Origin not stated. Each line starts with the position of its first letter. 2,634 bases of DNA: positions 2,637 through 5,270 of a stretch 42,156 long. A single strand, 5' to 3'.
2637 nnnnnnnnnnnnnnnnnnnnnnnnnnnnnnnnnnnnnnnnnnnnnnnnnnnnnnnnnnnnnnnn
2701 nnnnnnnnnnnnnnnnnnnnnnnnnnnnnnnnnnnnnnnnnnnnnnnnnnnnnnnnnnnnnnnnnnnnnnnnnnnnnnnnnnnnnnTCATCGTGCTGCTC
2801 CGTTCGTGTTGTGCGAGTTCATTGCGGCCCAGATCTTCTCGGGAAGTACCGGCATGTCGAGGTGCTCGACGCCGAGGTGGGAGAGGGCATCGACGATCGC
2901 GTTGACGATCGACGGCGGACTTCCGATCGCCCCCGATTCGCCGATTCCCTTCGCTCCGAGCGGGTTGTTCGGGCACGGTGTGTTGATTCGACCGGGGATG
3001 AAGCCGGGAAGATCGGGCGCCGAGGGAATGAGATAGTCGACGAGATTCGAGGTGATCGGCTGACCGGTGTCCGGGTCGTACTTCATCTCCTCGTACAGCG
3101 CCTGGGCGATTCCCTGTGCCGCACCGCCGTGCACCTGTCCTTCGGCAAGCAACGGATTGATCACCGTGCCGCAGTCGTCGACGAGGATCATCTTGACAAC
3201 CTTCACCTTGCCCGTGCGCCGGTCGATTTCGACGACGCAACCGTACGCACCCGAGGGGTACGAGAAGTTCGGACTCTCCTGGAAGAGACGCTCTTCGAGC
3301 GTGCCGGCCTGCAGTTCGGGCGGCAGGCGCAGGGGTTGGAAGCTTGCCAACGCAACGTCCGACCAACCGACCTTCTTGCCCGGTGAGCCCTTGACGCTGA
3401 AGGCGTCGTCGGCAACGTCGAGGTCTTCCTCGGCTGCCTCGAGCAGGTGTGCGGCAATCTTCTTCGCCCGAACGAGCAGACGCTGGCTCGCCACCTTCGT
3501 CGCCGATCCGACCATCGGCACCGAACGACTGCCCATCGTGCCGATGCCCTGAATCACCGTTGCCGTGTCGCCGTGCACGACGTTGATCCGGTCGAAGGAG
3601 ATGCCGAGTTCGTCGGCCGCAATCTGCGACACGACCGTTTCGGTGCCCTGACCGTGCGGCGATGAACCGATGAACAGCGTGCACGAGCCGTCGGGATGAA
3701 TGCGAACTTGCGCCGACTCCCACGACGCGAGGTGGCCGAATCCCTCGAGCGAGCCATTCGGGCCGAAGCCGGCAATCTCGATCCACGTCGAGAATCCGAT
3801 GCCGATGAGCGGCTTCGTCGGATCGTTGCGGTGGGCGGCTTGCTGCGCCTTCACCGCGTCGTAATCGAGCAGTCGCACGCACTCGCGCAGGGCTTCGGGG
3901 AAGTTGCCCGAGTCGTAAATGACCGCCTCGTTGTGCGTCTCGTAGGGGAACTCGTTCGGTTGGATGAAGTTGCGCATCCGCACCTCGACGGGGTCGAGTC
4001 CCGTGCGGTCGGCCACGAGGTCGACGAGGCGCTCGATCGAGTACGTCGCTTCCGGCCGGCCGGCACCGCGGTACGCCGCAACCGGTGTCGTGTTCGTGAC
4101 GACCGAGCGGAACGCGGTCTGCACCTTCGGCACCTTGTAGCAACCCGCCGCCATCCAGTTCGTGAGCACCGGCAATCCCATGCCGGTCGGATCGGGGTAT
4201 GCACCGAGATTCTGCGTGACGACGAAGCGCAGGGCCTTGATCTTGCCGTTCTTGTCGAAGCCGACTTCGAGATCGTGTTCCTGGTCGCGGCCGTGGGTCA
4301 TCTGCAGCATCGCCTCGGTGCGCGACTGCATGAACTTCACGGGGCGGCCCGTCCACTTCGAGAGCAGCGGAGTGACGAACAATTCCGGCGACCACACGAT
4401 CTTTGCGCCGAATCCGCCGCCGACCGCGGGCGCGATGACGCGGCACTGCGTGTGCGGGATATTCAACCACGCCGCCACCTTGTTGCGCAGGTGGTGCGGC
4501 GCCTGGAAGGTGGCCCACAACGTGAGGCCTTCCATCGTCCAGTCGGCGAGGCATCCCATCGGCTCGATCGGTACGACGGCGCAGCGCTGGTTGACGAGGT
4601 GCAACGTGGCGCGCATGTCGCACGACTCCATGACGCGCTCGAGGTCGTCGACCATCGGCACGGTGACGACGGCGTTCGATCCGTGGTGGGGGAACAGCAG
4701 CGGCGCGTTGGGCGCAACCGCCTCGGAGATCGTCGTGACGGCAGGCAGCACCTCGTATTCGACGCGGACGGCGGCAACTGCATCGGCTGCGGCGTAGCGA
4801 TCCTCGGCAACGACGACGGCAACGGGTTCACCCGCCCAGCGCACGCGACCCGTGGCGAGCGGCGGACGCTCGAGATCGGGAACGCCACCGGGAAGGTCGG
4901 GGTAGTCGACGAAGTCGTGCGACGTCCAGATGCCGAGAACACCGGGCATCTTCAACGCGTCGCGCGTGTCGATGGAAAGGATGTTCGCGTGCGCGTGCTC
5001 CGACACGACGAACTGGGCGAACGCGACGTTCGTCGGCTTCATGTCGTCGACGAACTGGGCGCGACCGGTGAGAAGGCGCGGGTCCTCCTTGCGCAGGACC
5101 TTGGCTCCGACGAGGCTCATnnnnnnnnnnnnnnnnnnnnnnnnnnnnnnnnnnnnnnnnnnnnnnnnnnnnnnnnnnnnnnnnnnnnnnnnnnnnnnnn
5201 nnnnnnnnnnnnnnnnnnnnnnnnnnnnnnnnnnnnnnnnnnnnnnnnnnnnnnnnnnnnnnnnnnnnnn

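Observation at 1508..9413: A CUT2-type ABC importer and a form-II CoxLSM-like molybdenum hydroxylase are joined in one translationally coupled six-gene operon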

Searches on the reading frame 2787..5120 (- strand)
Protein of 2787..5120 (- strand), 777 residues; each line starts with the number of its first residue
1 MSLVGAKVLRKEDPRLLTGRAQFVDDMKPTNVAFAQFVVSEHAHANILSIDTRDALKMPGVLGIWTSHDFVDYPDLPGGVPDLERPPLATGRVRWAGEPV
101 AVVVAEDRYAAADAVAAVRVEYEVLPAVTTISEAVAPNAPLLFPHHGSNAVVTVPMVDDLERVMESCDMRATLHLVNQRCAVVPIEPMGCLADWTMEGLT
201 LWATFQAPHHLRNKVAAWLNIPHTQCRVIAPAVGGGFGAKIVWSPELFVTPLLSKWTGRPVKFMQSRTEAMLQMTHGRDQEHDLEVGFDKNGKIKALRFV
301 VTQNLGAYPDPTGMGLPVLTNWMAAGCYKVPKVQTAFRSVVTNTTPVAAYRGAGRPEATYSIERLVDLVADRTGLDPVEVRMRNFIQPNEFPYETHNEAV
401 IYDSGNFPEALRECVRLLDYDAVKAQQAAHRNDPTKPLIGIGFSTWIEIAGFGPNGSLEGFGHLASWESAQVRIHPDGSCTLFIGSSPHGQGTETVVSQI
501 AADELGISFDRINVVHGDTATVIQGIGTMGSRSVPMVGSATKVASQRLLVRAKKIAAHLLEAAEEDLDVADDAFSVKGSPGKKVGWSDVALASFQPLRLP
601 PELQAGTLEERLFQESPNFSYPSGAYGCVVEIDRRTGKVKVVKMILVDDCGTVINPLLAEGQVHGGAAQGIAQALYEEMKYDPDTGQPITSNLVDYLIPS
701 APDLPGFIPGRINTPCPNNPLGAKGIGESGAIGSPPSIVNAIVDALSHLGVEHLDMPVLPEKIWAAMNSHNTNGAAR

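Call 5: search_protein_families(library=pfam, proteins=[window:2787-5120:-])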
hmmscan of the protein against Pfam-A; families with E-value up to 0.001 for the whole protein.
window:2787-5120:- (777 aa): 3 families
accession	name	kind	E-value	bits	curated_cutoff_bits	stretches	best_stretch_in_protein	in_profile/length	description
PF20256.3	MoCoBD_2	-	1.7e-85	287.4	27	1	414-705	2-283/283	Molybdopterin cofactor-binding domain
PF02738.23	MoCoBD_1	-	2.5e-67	227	27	1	157-385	15-244/244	Molybdopterin cofactor-binding domain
PF01315.27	Ald_Xan_dh_C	-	4.2e-27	95.1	31.3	1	18-126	1-110/110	Aldehyde oxidase and xanthine dehydrogenase, a/b hammerhead domain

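Call 6: search_protein_families(library=ncbifam, proteins=[window:2787-5120:-])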
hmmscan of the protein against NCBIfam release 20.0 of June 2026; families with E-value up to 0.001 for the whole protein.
window:2787-5120:- (777 aa): 13 families
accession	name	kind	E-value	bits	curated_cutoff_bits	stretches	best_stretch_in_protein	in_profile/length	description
NF041018.1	glyceraldDH_alpha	equivalog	1.3e-191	638.8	790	1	3-764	2-741/741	glyceraldehyde dehydrogenase subunit alpha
TIGR02416.1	CO_dehy_Mo_lg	equivalog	5.4e-177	590.3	991.15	1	12-765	1-769/770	aerobic carbon-monoxide dehydrogenase large subunit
NF040766.1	CODH_aero_grp5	exception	9.1e-172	573.1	950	2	3-598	4-598/785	aerobic carbon-monoxide dehydrogenase large subunit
TIGR03194.1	4hydrxCoA_A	equivalog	1.4e-126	423.9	994.55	1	17-766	10-745/746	4-hydroxybenzoyl-CoA reductase subunit alpha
NF043082.1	XdhA_XDHase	equivalog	3.8e-120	402.3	780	1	4-769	1-754/758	xanthine dehydrogenase subunit XdhA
NF007426.0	PRK09970.1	equivalog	2.6e-113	379.6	916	1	3-767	5-755/761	xanthine dehydrogenase molybdenum-binding subunit XdhA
TIGR03196.1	pucD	equivalog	3.1e-92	310.3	783.65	1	9-763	8-754/763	xanthine dehydrogenase subunit D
NF045668.1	pterin_aldehy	equivalog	2.9e-78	263.9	1100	1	4-768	175-905/905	molybdopterin-dependent aldehyde oxidoreductase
TIGR02965.1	xanthine_xdhB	equivalog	3.5e-77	260.2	849.5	1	15-768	12-755/758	xanthine dehydrogenase molybdopterin binding subunit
TIGR03313.1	Se_sel_red_Mo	hypoth_equivalog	3.6e-70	236.8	1101.9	2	157-767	361-949/951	molybdopterin-dependent oxidoreductase Mo/Fe-S-binding subunit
TIGR03311.1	Se_dep_XDH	equivalog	4.8e-67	226.7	830.45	2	3-553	161-679/848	selenium-dependent xanthine dehydrogenase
NF041671.1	peri_hyde_PaoC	equivalog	4.9e-64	217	1180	1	2-767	16-731/735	aldehyde oxidoreductase molybdenum-binding subunit PaoC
TIGR02969.1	mam_aldehyde_ox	subfamily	1.5e-48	165.2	1912.3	1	15-769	587-1309/1330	aldehyde oxidase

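Call 22: search_solved_structures(query=window:2787-5120:-, max_evalue=1e-20)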
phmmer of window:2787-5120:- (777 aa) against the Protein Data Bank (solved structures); distinct sequences matched with E-value up to 1e-20: 41.
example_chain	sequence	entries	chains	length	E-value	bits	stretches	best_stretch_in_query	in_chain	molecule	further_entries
1ffu_B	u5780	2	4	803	3.7e-156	524.7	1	4-771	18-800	CUTL, MOLYBDOPROTEIN OF CARBON MONOXIDE DEHYDROGENASE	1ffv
8uem_A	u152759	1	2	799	1.1e-150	506.6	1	7-770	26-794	Carbon monoxide dehydrogenase (Large chain), CoxL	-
1zxi_B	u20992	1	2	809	4.5e-142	478.1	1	4-765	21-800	Carbon monoxide dehydrogenase large chain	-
1n5w_B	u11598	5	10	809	4.7e-142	478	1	4-765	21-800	Carbon monoxide dehydrogenase large chain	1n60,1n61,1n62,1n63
1t3q_B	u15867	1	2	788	1.1e-127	430.5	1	4-767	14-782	quinoline 2-oxidoreductase large subunit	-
4zoh_A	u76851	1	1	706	5.3e-115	388.6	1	4-746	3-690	Putative oxidoreductase molybdopterin-binding subunit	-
7dqx_A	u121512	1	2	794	2.4e-114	386.4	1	3-767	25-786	6-hydroxypseudooxynicotine dehydrogenase complex subunit gamma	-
1rm6_A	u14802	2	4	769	2.3e-83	283.9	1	13-768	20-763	4-hydroxybenzoyl-CoA reductase alpha subunit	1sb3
2w55_B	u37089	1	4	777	1.5e-52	182.1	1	16-767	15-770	XANTHINE DEHYDROGENASE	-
1jro_B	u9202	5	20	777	1.5e-52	182.1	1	16-767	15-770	xanthine dehydrogenase, chain B | XANTHINE DEHYDROGENASE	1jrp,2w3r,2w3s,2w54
5y6q_C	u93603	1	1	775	1.7e-51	178.5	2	16-397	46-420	Aldehyde oxidase large subunit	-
28mb_A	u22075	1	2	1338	1.7e-47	165.3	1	7-766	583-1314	Aldehyde oxidase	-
4uhw_A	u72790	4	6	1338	1.7e-47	165.3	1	7-766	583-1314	ALDEHYDE OXIDASE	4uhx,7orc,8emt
7opn_A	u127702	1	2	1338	1.7e-47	165.3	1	7-766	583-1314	Aldehyde oxidase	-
1sij_A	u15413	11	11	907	2.4e-47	164.8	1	29-556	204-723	Aldehyde oxidoreductase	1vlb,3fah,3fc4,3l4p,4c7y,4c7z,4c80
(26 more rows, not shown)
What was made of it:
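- Closest known: Characterised Mo hydroxylases of organic substrates: quinoline 2-oxidoreductase. Different: Identity is too low for orthology (E-values 1e-127 to 1e-114, all weaker than to CODH; call 22).
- By pairwise score L is closer to CODH and quinoline oxidoreductase than to the Sulfolobus-type structure 4zoh (call 22). The closest solved structures are CODHs (call 22).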

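Call 37: find_homologous_proteins(query=window:2787-5120:-)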
Query window:2787-5120:- (777 aa): 7897 proteins with E <= 0.001 among 8000 candidates; the best 120 are listed.
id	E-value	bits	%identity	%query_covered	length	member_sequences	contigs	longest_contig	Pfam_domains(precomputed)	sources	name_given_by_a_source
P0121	0.0e+0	1793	100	100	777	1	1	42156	PF02738.24,PF20256.4,PF01315.28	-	-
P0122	0.0e+0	1790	100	100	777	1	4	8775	PF02738.24,PF20256.4,PF01315.28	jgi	jgi:carbon-monoxide dehydrogenase large subunit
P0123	0.0e+0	1771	98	100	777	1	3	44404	PF02738.24,PF20256.4,PF01315.28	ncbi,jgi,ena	jgi:carbon-monoxide dehydrogenase large subunit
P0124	0.0e+0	1770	98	100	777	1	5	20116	PF02738.24,PF20256.4,PF01315.28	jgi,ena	jgi:carbon-monoxide dehydrogenase large subunit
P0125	0.0e+0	1768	98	100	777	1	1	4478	PF02738.24,PF20256.4,PF01315.28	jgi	jgi:carbon-monoxide dehydrogenase large subunit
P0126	0.0e+0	1766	98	100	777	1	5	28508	PF02738.24,PF20256.4,PF01315.28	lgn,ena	-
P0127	0.0e+0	1765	98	100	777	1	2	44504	PF02738.24,PF20256.4,PF01315.28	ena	-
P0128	0.0e+0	1765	98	100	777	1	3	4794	PF02738.24,PF20256.4,PF01315.28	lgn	-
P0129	0.0e+0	1764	98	100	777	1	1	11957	PF02738.24,PF20256.4,PF01315.28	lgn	-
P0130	0.0e+0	1762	98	100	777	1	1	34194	PF02738.24,PF20256.4,PF01315.28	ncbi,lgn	-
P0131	0.0e+0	1756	98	100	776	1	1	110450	PF02738.24,PF20256.4,PF01315.28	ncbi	ncbi:MAG: xanthine dehydrogenase family protein molybdopterin-binding subunit [Ilumatobacteraceae ba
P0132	0.0e+0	1754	97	100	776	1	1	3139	PF02738.24,PF20256.4,PF01315.28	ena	-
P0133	0.0e+0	1753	97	100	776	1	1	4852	PF02738.24,PF20256.4,PF01315.28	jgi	jgi:carbon-monoxide dehydrogenase large subunit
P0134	0.0e+0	1753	97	100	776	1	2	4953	PF02738.24,PF20256.4,PF01315.28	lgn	-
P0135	0.0e+0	1753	97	100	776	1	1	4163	PF02738.24,PF20256.4,PF01315.28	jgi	jgi:carbon-monoxide dehydrogenase large subunit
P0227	0.0e+0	1338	74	100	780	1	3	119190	PF02738.24,PF20256.4,PF01315.28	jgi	jgi:carbon-monoxide dehydrogenase large subunit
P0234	0.0e+0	1334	72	100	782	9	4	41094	PF02738.24,PF20256.4,PF01315.28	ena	-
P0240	0.0e+0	1331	73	99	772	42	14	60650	PF02738.24,PF20256.4,PF01315.28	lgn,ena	-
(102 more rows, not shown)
